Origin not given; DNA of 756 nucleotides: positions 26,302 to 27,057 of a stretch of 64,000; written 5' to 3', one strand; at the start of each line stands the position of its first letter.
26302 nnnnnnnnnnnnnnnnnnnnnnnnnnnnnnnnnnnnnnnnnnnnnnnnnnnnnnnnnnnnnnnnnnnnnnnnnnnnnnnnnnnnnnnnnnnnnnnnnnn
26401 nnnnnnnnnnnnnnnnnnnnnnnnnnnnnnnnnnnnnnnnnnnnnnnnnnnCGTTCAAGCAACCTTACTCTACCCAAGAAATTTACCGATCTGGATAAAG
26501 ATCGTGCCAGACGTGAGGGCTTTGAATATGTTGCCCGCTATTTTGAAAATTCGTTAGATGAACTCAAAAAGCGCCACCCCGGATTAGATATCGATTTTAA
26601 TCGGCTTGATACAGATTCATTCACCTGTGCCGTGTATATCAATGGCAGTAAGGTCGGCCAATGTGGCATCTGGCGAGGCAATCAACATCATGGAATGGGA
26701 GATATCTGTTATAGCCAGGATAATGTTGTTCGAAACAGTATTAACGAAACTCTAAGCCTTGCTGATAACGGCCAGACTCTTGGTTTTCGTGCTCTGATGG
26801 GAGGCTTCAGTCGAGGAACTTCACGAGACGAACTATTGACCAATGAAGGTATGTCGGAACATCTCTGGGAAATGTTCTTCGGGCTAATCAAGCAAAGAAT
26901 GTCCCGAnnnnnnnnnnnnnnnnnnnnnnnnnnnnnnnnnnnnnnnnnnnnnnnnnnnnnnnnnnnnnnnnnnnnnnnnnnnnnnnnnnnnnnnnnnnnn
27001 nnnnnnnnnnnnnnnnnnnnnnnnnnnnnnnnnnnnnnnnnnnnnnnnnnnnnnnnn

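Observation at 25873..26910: Solitary TIR-domain protein with unknown C-terminal domain and a non-ATG start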

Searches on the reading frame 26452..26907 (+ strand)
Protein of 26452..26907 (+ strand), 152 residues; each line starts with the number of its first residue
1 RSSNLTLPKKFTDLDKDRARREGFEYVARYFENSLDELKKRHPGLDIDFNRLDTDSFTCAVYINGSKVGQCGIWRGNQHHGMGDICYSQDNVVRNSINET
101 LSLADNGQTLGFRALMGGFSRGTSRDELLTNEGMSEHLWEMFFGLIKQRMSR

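Call 36: search_solved_structures(query=A3, max_evalue=10)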
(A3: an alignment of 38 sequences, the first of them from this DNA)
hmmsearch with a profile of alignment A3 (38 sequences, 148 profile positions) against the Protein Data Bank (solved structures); distinct sequences matched with E-value up to 10: 4.
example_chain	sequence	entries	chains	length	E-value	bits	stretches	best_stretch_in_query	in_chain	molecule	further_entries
3l0a_A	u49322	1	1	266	0.43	13.4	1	25-55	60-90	Putative exonuclease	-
7ytt_A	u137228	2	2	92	0.68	12.8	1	32-96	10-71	Protein G3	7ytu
9uzo_E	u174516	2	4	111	0.89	12.4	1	32-93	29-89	Entry-fusion complex protein OPG086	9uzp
7aih_Ab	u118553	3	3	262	1.1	12.1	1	27-105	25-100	L51_S25_CI-B8 domain-containing protein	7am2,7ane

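Call 46: predict_structure(alignment_id=A3)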
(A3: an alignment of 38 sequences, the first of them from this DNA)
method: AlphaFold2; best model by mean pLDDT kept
length: 152 residues; sequences in the alignment: 38
mean_pLDDT: 89.0   pTM: 0.84
mean pLDDT of the five models: 89.0, 88.9, 87.7, 87.1, 87.1
residues with pLDDT >= 90: 109; 70-90: 25; 50-70: 18; < 50: 0
segments of 3 or more residues with pLDDT < 50: none
pLDDT, mean of each block of 10 residues (from residue 1): 70 94 97 97 96 96 96 84 85 87 92 76 77 96 92 83
secondary structure, 60 per line:
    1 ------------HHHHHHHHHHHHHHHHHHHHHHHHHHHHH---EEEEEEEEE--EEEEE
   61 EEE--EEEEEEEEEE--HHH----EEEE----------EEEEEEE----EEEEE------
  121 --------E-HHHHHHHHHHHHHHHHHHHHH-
elements in order: H13-41 E45-53 E56-63 E66-75 E85-88 E99-105 E110-114 H131-151

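Call 48: profile_search(alignment_id=A3)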
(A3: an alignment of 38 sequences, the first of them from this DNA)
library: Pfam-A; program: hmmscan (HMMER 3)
A. the first sequence (152 residues): domains with independent E <= 10: 2; with E <= 0.001: 0
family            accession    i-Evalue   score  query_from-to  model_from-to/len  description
L51_S25_CI-B8     PF05047.22       0.37    11.3      32-67          6-42/52  Mitochondrial ribosomal protein L51 / S25 / CI-B8 domain
BPA_C             PF18040.7         1.9     9.1      33-80          5-52/95  beta porphyranase A C-terminal
B. every sequence of the alignment scanned on its own (38 sequences): families by number of members that match
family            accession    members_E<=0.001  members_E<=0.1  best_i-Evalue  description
L51_S25_CI-B8     PF05047.22                 0               3        4.7e-03  Mitochondrial ribosomal protein L51 / S25 / CI-B8 domain
DUF6982           PF22478.1                  0               1        4.6e-02  Family of unknown function (DUF6982)
TetR              PF13972.11                 0               1        6.3e-02  Bacterial transcriptional repressor

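Call 53: find_homologous_proteins(query=A3, max_evalue=0.001)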
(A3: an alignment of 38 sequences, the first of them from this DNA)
Query A3 (38 sequences) (152 aa, profile of the alignment): 88 proteins with E <= 0.001 among 1320 candidates.
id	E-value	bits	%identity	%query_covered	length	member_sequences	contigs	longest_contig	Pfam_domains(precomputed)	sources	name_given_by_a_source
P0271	2.9e-55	204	46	94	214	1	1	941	PF27176.1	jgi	jgi:hypothetical protein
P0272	6.1e-55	203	40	97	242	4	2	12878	PF27176.1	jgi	-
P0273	2.5e-53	198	41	97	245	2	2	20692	PF27176.1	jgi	jgi:hypothetical protein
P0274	4.6e-53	197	41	94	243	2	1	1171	PF27176.1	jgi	jgi:hypothetical protein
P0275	5.4e-53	196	57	97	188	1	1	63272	PF27176.1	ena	-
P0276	8.8e-53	196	43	97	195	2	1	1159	PF27176.1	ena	-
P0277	1.8e-52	195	73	98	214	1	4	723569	PF27176.1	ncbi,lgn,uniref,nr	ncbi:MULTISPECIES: hypothetical protein [Citrobacter]|uniref:hypothetical protein n=1 Tax=Citrobacte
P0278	2.6e-52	194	40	93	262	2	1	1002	PF27176.1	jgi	jgi:hypothetical protein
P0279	8.3e-51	189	39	97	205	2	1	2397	PF27176.1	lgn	-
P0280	1.5e-50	189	39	93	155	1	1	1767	PF27176.1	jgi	jgi:hypothetical protein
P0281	1.9e-50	188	43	93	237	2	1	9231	PF27176.1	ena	-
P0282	2.5e-50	188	85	99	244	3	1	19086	PF27176.1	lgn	-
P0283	3.2e-50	188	44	94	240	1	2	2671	PF27176.1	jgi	jgi:hypothetical protein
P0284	2.2e-49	185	39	97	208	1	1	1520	PF27176.1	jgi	jgi:hypothetical protein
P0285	2.3e-49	185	86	100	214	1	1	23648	PF27176.1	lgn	-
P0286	7.4e-49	183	67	98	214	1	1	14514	PF27176.1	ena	-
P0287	1.4e-48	182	36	98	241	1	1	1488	PF27176.1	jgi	jgi:hypothetical protein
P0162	2.0e-48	182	66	97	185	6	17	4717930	PF27176.1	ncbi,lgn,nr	ncbi:Uncharacterised protein [Aeromonas salmonicida]|nr:Uncharacterised protein [Aeromonas salmonici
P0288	2.2e-48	182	41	93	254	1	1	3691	PF27176.1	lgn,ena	-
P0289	4.5e-48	181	67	98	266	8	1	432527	PF27176.1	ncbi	ncbi:toll/interleukin-1 receptor domain-containing protein [Salmonella enterica]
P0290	9.8e-48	179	42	98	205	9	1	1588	PF27176.1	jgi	-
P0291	9.9e-48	179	57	98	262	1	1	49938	PF27176.1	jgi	jgi:hypothetical protein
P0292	2.3e-47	178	68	98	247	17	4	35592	PF27176.1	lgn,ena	-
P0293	2.7e-47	178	64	99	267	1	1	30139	PF27176.1,PF13356.13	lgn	-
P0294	2.8e-47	178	40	91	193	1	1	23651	PF27176.1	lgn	-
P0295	1.4e-46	176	45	98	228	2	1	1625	PF27176.1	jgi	jgi:hypothetical protein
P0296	1.5e-46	176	50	94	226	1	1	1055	PF27176.1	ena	-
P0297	1.8e-46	175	42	93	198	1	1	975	PF27176.1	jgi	jgi:hypothetical protein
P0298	4.1e-46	174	61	98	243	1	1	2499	PF27176.1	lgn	-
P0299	4.2e-46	174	46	94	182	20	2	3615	PF27176.1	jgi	jgi:hypothetical protein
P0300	5.0e-46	174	38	97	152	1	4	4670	PF27176.1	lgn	-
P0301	1.2e-45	173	44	98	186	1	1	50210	PF27176.1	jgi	jgi:hypothetical protein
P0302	1.5e-45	172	67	89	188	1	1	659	PF27176.1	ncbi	ncbi:hypothetical protein, partial [Aeromonas sanarellii]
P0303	1.8e-45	172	43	97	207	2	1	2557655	PF27176.1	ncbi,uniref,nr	ncbi:hypothetical protein [Acidicapsa acidisoli]|uniref:hypothetical protein n=1 Tax=Acidicapsa acid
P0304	6.2e-45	170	43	97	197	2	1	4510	PF27176.1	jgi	jgi:hypothetical protein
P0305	9.5e-45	170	39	97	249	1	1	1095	PF27176.1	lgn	-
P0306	1.2e-44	169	42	91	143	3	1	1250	PF27176.1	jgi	-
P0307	1.3e-44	169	42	93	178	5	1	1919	PF27176.1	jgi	jgi:hypothetical protein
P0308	2.9e-44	168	36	94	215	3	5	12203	PF27176.1,PF00107.33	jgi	jgi:Zinc-binding dehydrogenase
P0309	4.7e-44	168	38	97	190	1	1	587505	PF27176.1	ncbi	-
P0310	5.0e-44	167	46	94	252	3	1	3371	PF27176.1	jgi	jgi:hypothetical protein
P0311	5.7e-44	167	43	94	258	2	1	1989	PF27176.1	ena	-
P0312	8.7e-44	167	44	93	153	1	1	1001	PF27176.1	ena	-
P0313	3.0e-43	165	35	96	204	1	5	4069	PF27176.1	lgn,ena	-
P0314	3.4e-43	165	45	97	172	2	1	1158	PF27176.1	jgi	jgi:hypothetical protein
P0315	3.6e-41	158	44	93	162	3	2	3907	PF27176.1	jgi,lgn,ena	-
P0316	3.4e-34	136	38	76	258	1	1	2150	PF27176.1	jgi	jgi:hypothetical protein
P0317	7.3e-34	134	76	70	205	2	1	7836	PF27176.1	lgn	-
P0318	1.0e-33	134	73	76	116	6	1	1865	PF27176.1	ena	-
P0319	1.1e-33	134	66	74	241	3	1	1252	PF27176.1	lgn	-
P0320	2.1e-33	133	40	71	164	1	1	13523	PF27176.1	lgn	-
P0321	4.3e-32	129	47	66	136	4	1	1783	PF27176.1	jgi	jgi:hypothetical protein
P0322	4.6e-31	125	86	60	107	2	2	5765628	PF27176.1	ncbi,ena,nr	ncbi:hypothetical protein V8953_12930 [Klebsiella michiganensis]|nr:Uncharacterised protein [Klebsie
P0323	6.0e-31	125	85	78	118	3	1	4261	PF27176.1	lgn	-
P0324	2.8e-30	123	87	61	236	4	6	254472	PF27176.1,PF01582.26,PF13676.12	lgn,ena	-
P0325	2.8e-30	123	86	60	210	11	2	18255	PF27176.1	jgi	jgi:hypothetical protein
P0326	1.1e-27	114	48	60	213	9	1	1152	PF27176.1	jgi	-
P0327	1.7e-26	111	47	56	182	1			PF27176.1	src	-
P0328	6.7e-26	109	49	62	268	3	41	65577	PF27176.1,PF01582.26,PF13676.12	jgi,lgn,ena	jgi:hypothetical protein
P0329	1.1e-25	108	49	48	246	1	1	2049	PF27176.1,PF01582.26,PF13676.12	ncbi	ncbi:MAG: toll/interleukin-1 receptor domain-containing protein [Pseudomonadota bacterium]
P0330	3.3e-25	106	39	46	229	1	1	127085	PF27176.1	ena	-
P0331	8.7e-25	105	58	43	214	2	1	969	PF27176.1,PF13676.12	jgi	jgi:hypothetical protein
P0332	2.5e-24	104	59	50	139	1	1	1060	PF27176.1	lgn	-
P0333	4.5e-24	103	71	70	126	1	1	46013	PF27176.1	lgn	-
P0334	8.2e-24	102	65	30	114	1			PF27176.1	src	-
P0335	8.8e-23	98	47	50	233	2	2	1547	PF27176.1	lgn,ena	-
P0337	2.8e-22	97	63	59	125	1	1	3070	PF27176.1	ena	-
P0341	5.4e-21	93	84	61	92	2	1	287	PF27176.1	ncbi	ncbi:hypothetical protein D3C80_2068400 [compost metagenome]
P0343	4.6e-20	90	84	49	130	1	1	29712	PF27176.1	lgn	-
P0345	8.0e-20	89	76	61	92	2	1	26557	PF27176.1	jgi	-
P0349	5.4e-12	63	97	45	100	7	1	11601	PF27176.1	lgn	-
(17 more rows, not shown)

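Call 57: fold_search(model_id=the predicted structure, library=afdb50)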
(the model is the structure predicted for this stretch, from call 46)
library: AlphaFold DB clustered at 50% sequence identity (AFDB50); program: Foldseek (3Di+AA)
matches with E <= 10: 1468; with E <= 0.001: 133
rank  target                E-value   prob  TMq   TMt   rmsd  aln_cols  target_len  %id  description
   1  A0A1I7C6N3            2.5e-24  1.00  0.96  0.82   1.4       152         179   84  Uncharacterized protein [Kosakonia arachidis]
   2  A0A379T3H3            5.3e-22  1.00  0.94  0.69   1.4       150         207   64  TIR protein [Salmonella enterica subsp. arizonae]
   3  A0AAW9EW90            1.1e-21  1.00  0.93  0.58   1.5       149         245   76  Toll/interleukin-1 receptor domain-containing protein [Citrobacter portucalensis]
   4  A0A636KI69            7.8e-20  1.00  0.77  0.84   2.7       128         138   95  Toll/interleukin-1 receptor domain-containing protein (Fragment) [Salmonella enterica subsp. enterica serovar Uzaramo]
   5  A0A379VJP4            1.8e-19  1.00  0.93  0.49   1.7       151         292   67  TIR protein [Salmonella enterica I]
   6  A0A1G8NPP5            1.1e-18  1.00  0.89  0.43   1.9       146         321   61  TIR domain-containing protein [Phytopseudomonas flavescens]
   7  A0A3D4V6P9            1.5e-15  1.00  0.89  0.44   1.7       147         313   44  Toll/interleukin-1 receptor domain-containing protein [Gemmatimonas aurantiaca]
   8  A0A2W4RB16            9.0e-15  1.00  0.89  0.43   2.3       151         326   40  TIR domain-containing protein [Candidatus Methylumidiphilus alinenensis]
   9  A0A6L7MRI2            5.7e-14  1.00  0.86  0.42   2.5       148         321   37  Toll/interleukin-1 receptor domain-containing protein
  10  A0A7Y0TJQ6            2.4e-13  1.00  0.87  0.43   2.2       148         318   40  Toll/interleukin-1 receptor domain-containing protein
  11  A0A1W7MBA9            2.5e-13  1.00  0.85  0.45   2.7       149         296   42  Chaperone protein dnaK
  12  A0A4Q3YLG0            3.4e-13  1.00  0.83  0.41   3.5       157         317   34  Toll/interleukin-1 receptor domain-containing protein
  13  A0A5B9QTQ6            5.8e-13  1.00  0.86  0.43   2.4       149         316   38  TIR domain-containing protein [Roseimaritima ulvae]
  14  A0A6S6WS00            6.1e-13  1.00  0.87  0.39   1.9       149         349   37  TIR domain-containing protein [Pseudidiomarina piscicola]
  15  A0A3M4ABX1            7.7e-13  1.00  0.86  0.56   2.1       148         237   38  Uncharacterized protein [Pseudomonas marginalis pv. marginalis]
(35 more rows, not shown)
